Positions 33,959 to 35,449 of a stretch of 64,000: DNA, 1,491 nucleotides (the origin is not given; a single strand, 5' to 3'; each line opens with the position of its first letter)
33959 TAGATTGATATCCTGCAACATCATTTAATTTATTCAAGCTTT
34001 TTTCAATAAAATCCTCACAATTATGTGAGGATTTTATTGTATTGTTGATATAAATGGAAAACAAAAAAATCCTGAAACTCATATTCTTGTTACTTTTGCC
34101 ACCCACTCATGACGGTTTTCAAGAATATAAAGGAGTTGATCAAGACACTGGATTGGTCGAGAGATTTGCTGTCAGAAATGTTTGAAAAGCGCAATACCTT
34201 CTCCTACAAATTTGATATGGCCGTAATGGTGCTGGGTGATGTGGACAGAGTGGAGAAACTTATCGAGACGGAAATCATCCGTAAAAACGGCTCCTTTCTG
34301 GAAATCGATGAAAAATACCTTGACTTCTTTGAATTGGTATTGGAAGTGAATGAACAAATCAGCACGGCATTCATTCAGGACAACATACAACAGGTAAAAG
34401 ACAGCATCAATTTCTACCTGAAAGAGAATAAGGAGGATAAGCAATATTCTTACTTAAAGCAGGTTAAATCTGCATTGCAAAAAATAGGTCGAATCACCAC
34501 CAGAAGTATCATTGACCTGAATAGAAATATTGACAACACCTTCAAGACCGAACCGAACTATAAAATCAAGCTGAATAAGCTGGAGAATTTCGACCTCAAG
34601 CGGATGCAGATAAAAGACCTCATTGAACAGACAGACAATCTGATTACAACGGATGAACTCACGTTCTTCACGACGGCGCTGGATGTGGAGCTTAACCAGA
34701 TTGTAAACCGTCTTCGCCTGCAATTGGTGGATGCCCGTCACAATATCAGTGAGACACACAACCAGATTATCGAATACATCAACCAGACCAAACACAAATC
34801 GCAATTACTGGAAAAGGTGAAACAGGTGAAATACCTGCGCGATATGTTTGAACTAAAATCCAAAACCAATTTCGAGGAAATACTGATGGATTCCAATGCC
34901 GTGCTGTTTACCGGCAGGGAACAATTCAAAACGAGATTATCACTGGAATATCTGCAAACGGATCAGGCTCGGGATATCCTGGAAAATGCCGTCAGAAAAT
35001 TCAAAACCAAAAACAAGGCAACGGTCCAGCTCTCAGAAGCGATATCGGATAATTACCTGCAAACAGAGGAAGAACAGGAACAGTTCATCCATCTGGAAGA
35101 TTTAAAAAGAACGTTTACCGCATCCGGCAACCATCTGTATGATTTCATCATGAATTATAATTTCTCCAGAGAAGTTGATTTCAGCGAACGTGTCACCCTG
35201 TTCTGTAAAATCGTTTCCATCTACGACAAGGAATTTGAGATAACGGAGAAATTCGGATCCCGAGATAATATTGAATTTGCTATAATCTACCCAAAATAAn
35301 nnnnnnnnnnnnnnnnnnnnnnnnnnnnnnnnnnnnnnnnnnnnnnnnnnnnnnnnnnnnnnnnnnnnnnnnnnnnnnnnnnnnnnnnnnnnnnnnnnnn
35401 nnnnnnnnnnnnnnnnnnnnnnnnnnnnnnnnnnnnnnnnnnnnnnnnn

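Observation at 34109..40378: Compact four-gene SMC/kleisin/Toprim operon: a divergent Wadjet (JetABCD / MksBEFG)-like system inserted between queA and purD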

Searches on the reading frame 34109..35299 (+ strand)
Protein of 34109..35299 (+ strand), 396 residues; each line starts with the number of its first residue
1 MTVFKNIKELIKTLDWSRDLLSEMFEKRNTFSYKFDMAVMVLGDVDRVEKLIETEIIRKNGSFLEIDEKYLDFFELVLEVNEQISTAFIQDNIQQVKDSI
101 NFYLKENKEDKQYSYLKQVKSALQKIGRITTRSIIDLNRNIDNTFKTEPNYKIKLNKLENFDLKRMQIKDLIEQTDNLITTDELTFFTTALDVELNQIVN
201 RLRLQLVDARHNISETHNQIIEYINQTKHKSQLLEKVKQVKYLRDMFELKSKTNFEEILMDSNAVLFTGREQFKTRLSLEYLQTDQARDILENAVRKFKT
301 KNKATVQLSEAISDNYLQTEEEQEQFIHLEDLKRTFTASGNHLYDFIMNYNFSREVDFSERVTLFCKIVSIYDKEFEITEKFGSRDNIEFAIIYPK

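Call 3: search_protein_families(library=pfam, proteins=[window:34109-35299:+], max_evalue=1)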
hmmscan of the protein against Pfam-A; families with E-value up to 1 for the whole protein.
window:34109-35299:+ (396 aa): 3 families
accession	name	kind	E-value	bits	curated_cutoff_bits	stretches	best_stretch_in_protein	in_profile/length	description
PF23100.1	DUF2096_N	-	0.00053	20.8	26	1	88-158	25-89/96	DUF2096 N-terminal four-helical bundle domain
PF00631.27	G-gamma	-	0.042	14.3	27.1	1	193-237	5-49/69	GGL domain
PF20722.2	DUF6830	-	0.29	11.1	24.3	1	184-246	24-86/158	Domain of unknown function (DUF6830)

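Call 4: search_protein_families(library=padloc, proteins=[window:34109-35299:+], max_evalue=1)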
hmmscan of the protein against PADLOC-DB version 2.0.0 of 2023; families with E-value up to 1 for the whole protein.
window:34109-35299:+ (396 aa): 1 family
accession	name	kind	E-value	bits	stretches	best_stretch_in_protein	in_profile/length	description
PDLC02285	AbiEi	-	0.024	13.1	1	80-121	66-107/128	AbiEi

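Call 5: search_protein_families(library=ncbifam, proteins=[window:34109-35299:+], max_evalue=1)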
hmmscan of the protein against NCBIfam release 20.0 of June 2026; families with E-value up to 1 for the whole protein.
window:34109-35299:+ (396 aa): 1 family
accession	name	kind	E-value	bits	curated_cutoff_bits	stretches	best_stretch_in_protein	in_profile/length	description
TIGR03598.1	GTPase_YsxC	equivalog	0.045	13.4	124.45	1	204-241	105-143/186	ribosome biogenesis GTP-binding protein YihA/YsxC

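Call 6: search_solved_structures(query=window:34109-35299:+, max_evalue=10)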
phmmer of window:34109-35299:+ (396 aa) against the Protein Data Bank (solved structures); distinct sequences matched with E-value up to 10: 1.
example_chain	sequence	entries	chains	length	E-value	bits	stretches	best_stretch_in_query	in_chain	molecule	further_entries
6tgz_F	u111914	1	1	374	0.51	12.8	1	181-328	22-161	55 kDa immediate-early protein 1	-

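Call 10: find_homologous_proteins(query=window:34109-35299:+)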
Query window:34109-35299:+ (396 aa): 1114 proteins with E <= 0.001 among 4817 candidates; the best 120 are listed.
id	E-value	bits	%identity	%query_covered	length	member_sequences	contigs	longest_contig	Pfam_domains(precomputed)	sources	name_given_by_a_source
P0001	2.5e-246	834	100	100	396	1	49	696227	-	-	-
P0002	7.4e-246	833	100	100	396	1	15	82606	-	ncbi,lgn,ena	-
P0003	8.7e-246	833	100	100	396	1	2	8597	-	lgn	-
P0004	1.0e-245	832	100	100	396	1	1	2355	-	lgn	-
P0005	1.4e-245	832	100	100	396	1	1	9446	-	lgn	-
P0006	2.2e-220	749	89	100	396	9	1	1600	-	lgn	-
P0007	3.0e-220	749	88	100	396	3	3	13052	-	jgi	-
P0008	2.0e-199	680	80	100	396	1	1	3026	-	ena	-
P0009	3.8e-199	679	80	100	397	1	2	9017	-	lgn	-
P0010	3.8e-198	676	79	100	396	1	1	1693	-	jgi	jgi:hypothetical protein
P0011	5.4e-198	676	80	100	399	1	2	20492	-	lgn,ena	-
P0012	1.3e-195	668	78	100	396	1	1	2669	-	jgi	-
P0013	6.0e-195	665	78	100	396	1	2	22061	-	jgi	jgi:hypothetical protein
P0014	1.1e-194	665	78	100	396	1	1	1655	-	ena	-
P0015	1.3e-194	664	78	100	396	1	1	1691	-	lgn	-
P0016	4.9e-194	662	78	100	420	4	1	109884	-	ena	-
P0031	2.2e-147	509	60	100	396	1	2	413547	-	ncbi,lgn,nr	ncbi:MAG: hypothetical protein J0L69_14445 [Bacteroidetes bacterium]|nr:hypothetical protein [Bacter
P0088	3.1e-130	453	53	100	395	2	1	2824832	-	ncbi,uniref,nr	ncbi:hypothetical protein [Aridibaculum aurantiacum]|uniref:hypothetical protein n=1 Tax=Aridibaculu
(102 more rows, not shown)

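Call 16: find_encoding_contigs(protein=P0031, flank=10000, max_places=2)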
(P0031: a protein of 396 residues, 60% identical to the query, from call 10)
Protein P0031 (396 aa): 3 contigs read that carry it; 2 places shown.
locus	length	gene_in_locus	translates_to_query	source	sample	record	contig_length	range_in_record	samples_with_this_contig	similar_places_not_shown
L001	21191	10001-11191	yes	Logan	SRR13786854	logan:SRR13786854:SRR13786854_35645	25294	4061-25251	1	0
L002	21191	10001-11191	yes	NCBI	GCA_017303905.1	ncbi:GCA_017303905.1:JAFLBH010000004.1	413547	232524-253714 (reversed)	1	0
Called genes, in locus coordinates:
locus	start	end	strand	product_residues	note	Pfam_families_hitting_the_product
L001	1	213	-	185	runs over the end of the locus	PF04636:PA26 (weak), PF02627:CMD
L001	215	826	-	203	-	PF18962:Por_Secre_tail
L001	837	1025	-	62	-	-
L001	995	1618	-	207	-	PF14595:Thioredoxin_9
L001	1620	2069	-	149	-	PF00085:Thioredoxin, PF03190:Thioredox_DsbH, PF13899:Thioredoxin_7, PF13098:Thioredoxin_2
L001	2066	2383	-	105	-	PF20405:DUF6695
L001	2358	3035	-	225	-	PF25218:TseH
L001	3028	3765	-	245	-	PF05742:TANGO2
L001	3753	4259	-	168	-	-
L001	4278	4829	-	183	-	PF16117:DUF4833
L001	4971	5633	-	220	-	PF04127:DFP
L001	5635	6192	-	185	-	PF04264:YceI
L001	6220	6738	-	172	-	PF12869:tRNA_anti-like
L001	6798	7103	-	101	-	-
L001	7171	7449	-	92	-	-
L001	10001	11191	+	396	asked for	-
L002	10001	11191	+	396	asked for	-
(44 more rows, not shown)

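Call 17: find_encoding_contigs(protein=P0088, flank=10000, max_places=2)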
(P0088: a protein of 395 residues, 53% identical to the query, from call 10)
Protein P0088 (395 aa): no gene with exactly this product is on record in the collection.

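Call 18: find_encoding_contigs(protein=P0016, flank=10000, max_places=2)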
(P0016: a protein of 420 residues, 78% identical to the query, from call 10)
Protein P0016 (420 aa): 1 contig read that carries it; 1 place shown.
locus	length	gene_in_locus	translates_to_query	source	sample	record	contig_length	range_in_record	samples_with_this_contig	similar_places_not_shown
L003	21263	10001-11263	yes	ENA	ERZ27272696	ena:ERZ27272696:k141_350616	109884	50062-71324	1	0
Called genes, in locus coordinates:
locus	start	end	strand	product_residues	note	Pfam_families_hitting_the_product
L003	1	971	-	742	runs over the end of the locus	PF13328:HD_4, PF01966:HD, PF04607:RelA_SpoT, PF02824:TGS, PF19296:RelA_AH (weak), PF28438:RelA_RIS, PF01842:ACT (faint), PF13291:ACT_4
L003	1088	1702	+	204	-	PF14127:DUF4294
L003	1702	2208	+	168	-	PF00255:GSHPx, PF00578:AhpC-TSA (faint)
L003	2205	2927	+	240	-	PF02585:PIG-L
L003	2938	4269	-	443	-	PF00202:Aminotran_3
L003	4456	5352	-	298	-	PF00291:PALP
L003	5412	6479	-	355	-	PF20230:DUF6588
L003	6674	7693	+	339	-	PF01479:S4, PF00849:PseudoU_synth_2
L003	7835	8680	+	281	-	PF01063:Aminotran_4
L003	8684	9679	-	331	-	PF00551:Formyl_trans_N, PF02911:Formyl_trans_C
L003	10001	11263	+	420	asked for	-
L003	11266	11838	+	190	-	PF21980:MksE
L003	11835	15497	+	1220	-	PF12128:DUF3584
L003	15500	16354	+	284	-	PF23947:DUF7281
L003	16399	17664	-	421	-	PF07075:NamZ_N, PF20732:NamZ_C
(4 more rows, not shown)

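Call 29: search_protein_representatives(protein=window:34109-35299:+)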
Query: 396 residues. Proteins with E-value up to 0.001 (for the whole library): 416; up to 1e-10: 249; up to 1e-30: 97. The best 150 are listed.
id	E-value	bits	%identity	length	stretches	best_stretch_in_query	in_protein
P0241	4.0e-110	384.8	48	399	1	1-396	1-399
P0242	7.2e-88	311.6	39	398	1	2-396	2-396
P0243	6.2e-84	298.7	39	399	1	2-396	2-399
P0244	1.3e-82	294.4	38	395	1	2-393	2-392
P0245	2.9e-82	293.2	40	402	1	3-396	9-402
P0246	2.9e-82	293.2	39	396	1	3-396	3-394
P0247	1.1e-80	288.1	41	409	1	1-394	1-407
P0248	8.2e-78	278.6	39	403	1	3-396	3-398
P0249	9.5e-78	278.4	38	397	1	1-396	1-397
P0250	6.6e-75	269.0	39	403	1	1-395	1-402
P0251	1.9e-70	254.3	46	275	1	1-269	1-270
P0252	6.6e-70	252.6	38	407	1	4-396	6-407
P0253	1.3e-69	251.6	38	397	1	1-396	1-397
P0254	1.4e-68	248.2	35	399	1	3-396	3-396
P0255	1.0e-67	245.3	35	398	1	1-396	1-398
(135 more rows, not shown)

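Call 30: predict_structure(alignment_id=A1)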
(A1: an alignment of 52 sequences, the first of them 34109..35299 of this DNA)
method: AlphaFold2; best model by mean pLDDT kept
length: 396 residues; sequences in the alignment: 52
mean_pLDDT: 77.3   pTM: 0.42
mean pLDDT of the five models: 77.3, 72.4, 71.1, 69.1, 66.8
residues with pLDDT >= 90: 18; 70-90: 298; 50-70: 41; < 50: 39
segments of 3 or more residues with pLDDT < 50: 81-83, 264-277, 299-313, 316-320
pLDDT, mean of each block of 10 residues (from residue 1): 70 83 79 84 87 86 83 64 61 85 85 87 85 84 81 83 88 85 76 84 89 87 85 80 74 58 48 46 73 63 40 47 68 87 91 84 89 88 87 88
secondary structure, 60 per line:
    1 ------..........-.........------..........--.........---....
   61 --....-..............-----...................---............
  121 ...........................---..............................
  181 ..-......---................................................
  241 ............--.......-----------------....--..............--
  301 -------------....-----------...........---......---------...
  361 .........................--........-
elements in order: H7-16 H18-26 H35-42 H45-53 E57-60 E63-66 H68-81 H87-105 H109-147 H151-182 H184-189 H193-252 H255-261 H279-282 H285-298 H314-317 H329-339 H343-348 H358-375 E376-385 E388-395

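Call 34: fold_search(model_id=the predicted structure, library=pdb)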
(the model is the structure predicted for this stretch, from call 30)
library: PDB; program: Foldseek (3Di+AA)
matches with E <= 10: 665; with E <= 0.001: 3
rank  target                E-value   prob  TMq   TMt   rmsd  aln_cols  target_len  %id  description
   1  9gm7_C                8.6e-05  1.00  0.33  0.31  43.7       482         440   10  MukBEF in a nucleotide-bound state with open neck gate (monomer) (released 2025-03-26)
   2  7nz2_C1               5.1e-04  1.00  0.36  0.34  34.1       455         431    9  Cryo-EM structure of the MukBEF-MatP-DNA tetrad (released 2021-07-07)
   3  8q72_E                7.3e-04  0.93  0.17  0.15  36.1       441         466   12  E. coli plasmid-borne JetABCD(E248A) core in a cleavage-competent state (released 2024-01-31)
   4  3euh_A                1.8e-03  1.00  0.30  0.34  14.9       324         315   10  Crystal Structure of the MukE-MukF Complex (released 2009-01-20)
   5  9gm7_D                2.3e-03  1.00  0.34  0.43   9.7       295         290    7  MukBEF in a nucleotide-bound state with open neck gate (monomer) (released 2025-03-26)
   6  3euh_B                2.7e-03  1.00  0.31  0.35  14.8       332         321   11  Crystal Structure of the MukE-MukF Complex (released 2009-01-20)
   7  3rpu_A                3.7e-03  0.99  0.28  0.34  14.6       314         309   10  Crystal structure of the MukE-MukF complex (released 2012-03-14)
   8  9gm9_D                4.8e-03  1.00  0.36  0.42   9.0       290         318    9  MukBEF in a DNA capture state (released 2025-03-26)
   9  1t98_A                5.3e-03  1.00  0.35  0.47   6.9       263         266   10  Crystal Structure of MukF(1-287) (released 2005-05-24)
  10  3rpu_X                1.0e-02  1.00  0.32  0.37  14.3       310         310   10  Crystal structure of the MukE-MukF complex (released 2012-03-14)
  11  5m4y_C                1.1e-02  0.99  0.16  0.33  13.1       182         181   10  Crystal structure of the Sec3/Sso2 complex at 2.20 angstrom resolution (released 2017-02-08)
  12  5lg4_A                1.1e-02  0.99  0.16  0.32  12.7       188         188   10  Crystal structure of the Sec3/Sso2 complex at 2.9 angstrom resolution (released 2017-02-08)
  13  9gmb_D                1.1e-02  0.98  0.26  0.32  10.5       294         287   10  MukEF in complex with the phage protein gp5.9 (released 2025-03-26)
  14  7nyw_C                1.2e-02  0.99  0.29  0.33  33.3       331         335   10  Cryo-EM structure of the MukBEF-MatP-DNA head module (released 2021-07-07)
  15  5m4y_A                2.1e-02  0.97  0.16  0.34  12.2       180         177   10  Crystal structure of the Sec3/Sso2 complex at 2.20 angstrom resolution (released 2017-02-08)
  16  1t98_B                2.2e-02  0.96  0.26  0.33   9.1       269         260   10  Crystal Structure of MukF(1-287) (released 2005-05-24)
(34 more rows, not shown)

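Call 38: search_protein_families(library=pfam, alignment_id=A3, max_evalue=0.01)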
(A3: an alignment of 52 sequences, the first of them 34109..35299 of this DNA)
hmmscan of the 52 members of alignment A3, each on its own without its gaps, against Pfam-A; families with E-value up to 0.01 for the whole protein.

A. member 1, window:34109-35299:+ (396 aa): 1 family
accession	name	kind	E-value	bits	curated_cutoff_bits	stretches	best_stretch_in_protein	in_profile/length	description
PF23100.1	DUF2096_N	-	0.00053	20.8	26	1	88-158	25-89/96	DUF2096 N-terminal four-helical bundle domain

B. families by the number of members that match (of 52 scanned): 8 families
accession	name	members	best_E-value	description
PF23100.1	DUF2096_N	2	0.00053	DUF2096 N-terminal four-helical bundle domain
PF02212.23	GED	1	0.00041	Dynamin GTPase effector domain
PF07765.17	KIP1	1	0.004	KIP1-like protein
PF13607.11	Succ_CoA_lig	1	0.0044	Succinyl-CoA ligase like flavodoxin domain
PF07400.16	IL11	1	0.0055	Interleukin 11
PF04599.17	Pox_G5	1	0.0066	Poxvirus G5 protein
PF22180.2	RH3_dom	1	0.0069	RH3 domain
PF12732.12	YtxH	1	0.0098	YtxH-like protein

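Call 39: search_solved_structures(query=A3, max_evalue=10)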
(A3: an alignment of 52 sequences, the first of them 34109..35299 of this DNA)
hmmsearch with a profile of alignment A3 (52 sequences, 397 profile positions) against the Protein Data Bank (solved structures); distinct sequences matched with E-value up to 10: 3.
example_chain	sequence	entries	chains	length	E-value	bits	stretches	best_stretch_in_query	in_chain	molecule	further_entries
6kos_A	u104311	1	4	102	0.025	16.6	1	163-236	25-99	SUWA (Super WA20)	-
3vjf_A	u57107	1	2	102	0.073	15.1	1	162-236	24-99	WA20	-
7rzb_A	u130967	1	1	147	0.9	11.5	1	188-233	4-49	Bacillithiol system oxidoreductase, YphP/YqiW family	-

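Call 42: find_related_loci(query=A1, collection=genome_contigs, flank=10000)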
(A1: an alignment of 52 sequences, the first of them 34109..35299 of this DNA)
Query A1 (396 aa) in genome_contigs; peptide patterns used: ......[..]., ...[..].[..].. (x = any residue, [..] = any of these).
262 stretches matched a pattern; 174 encode a relative of the query (tblastn E <= 1e-3); the best 80 are kept; 80 distinct loci.
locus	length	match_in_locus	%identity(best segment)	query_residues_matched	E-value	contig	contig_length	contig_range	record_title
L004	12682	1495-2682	78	1-396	0e+0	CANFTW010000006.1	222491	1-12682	MAG: Bacteroidetes bacterium isolate Jr-16oct17-282 genome assembly, contig: Jr-16oct17-C77, whole genome shotgun sequen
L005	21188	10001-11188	78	1-396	0e+0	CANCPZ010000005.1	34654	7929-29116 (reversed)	MAG: Bacteroidetes bacterium isolate JR-MC-I-240519-234 genome assembly, contig: JR-MC-I-240519-C1999, whole genome shot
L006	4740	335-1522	77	1-396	0e+0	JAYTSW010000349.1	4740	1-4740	MAG: Sphingobacteriaceae bacterium isolate GFS_5278 GFS_5278_348, whole genome shotgun sequence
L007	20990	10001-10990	81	1-330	1e-174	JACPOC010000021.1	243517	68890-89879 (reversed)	MAG: Bacteroidetes bacterium isolate NC_groundwater_591_Pr5_B-0.1um_36_15 alan_book_18_scaffold_125010, whole genome sho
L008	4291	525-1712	63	1-396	2e-168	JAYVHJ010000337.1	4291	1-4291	MAG: Raineyaceae bacterium isolate GL49_Down_concoct_216 GL49_Down_concoct_216_336, whole genome shotgun sequence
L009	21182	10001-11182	60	1-396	3e-158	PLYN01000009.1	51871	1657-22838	MAG: Bacteroidetes bacterium isolate palsa_966 73.20120700_P3D.266_contig_10872, whole genome shotgun sequence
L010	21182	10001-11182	60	1-396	5e-157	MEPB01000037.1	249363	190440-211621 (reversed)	MAG: Bacteroidetes bacterium RIFCSPLOWO2_12_FULL_35_15 rifcsplowo2_12_scaffold_20, whole genome shotgun sequence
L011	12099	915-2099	56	1-396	1e-146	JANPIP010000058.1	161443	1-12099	MAG: Chitinophagales bacterium isolate VAR_61_metabat_56 VAR_61_k141_752529, whole genome shotgun sequence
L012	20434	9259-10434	54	1-393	5e-143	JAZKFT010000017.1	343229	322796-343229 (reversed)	MAG: Bacteroidota bacterium isolate DC_RB_04_SPN110320-bin015_1 DCRB04SPN_B015_1_000000000017, whole genome shotgun sequ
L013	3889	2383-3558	54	1-393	1e-146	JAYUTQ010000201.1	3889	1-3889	MAG: Chitinophagaceae bacterium isolate GL121_DN_concoct_22 GL121_DN_concoct_22_200, whole genome shotgun sequence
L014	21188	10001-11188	54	1-396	9e-143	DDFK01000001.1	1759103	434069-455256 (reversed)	MAG TPA_asm: Chitinophagaceae bacterium UBA1930 UBA1930_contig_126, whole genome shotgun sequence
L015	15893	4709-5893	55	1-395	9e-142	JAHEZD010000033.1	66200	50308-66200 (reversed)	MAG: Chitinophagaceae bacterium isolate nzgw143 NODE_213_length_66201_cov_3.850272, whole genome shotgun sequence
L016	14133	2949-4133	53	1-396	7e-141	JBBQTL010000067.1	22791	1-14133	MAG: Chitinophagales bacterium isolate Co_metawrap_1837 Cmw_1837_k141_4705764_length_22791_cov_7.0000, whole genome shot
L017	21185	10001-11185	53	1-396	2e-140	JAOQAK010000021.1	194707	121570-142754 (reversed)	MAG: Ferruginibacter sp. isolate RYN_280 scaffold_1592579, whole genome shotgun sequence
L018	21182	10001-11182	54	1-395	4e-140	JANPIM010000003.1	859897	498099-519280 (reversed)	MAG: Segetibacter sp. isolate VAR_61_metabat_66 VAR_61_k141_2006096, whole genome shotgun sequence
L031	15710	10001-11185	53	1-395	7e-137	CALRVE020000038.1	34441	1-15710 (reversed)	MAG: Asaia bogorensis isolate JJ-KV14-14-1-m2-bin69 genome assembly, contig: JJ-VR11D3-38-C102, whole genome shotgun seq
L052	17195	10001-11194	50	1-396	1e-127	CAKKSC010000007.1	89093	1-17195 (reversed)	Desulfuromonadales bacterium isolate Hainich-H52-bin013-1 genome assembly, contig: H52-bin013_1_Hain_H52_02um_R1_27_leng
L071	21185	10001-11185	46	1-396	4e-117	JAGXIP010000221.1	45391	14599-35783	MAG: Saccharicrinis sp. isolate LH_M89 k141_1156157, whole genome shotgun sequence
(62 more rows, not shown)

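Call 69: search_protein_families(library=padloc, alignment_id=A4, max_evalue=0.000001)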
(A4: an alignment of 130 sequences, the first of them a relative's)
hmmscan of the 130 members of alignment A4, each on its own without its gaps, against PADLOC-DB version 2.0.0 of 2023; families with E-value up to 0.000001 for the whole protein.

A. member 1, L001:7454-8038:- (194 aa): 0 families

B. families by the number of members that match (of 130 scanned): 136 families (the first 25 are shown)
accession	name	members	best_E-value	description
PDLC00632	ZorD1|ZorD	2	1.6e-78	"SWI2/SNF2 helicase, Mrr-like nuclease"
PDLC02621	DrmD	2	3.2e-35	DrmD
PDLC02623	DrmD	2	8.3e-34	DrmD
PDLC02619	DrmD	2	3e-32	DrmD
PDLC02500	BrxHI|BrxHII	2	3.4e-26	BrxHI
PDLC00659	HmaA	2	1.1e-22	SNF2 helicase / DEAD-box helicase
PDLC01457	WYL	2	1.3e-20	"CAS-I,CAS-II,CAS-III,CAS-IV,CAS-V,CAS-VI; associated_signaling"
PDLC02843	DpdE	2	5.1e-20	DpdE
PDLC02840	DpdE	2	9.8e-20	DpdE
PDLC04556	PDC-M27C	2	1.9e-18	-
PDLC02632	DrmD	2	1.9e-18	DrmD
PDLC02504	BrxHI|BrxHII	2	4e-17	BrxHII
PDLC02620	DrmD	2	8.6e-17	DrmD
PDLC02367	PycC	2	1.6e-15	-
PDLC02844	DpdE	2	1e-12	DpdE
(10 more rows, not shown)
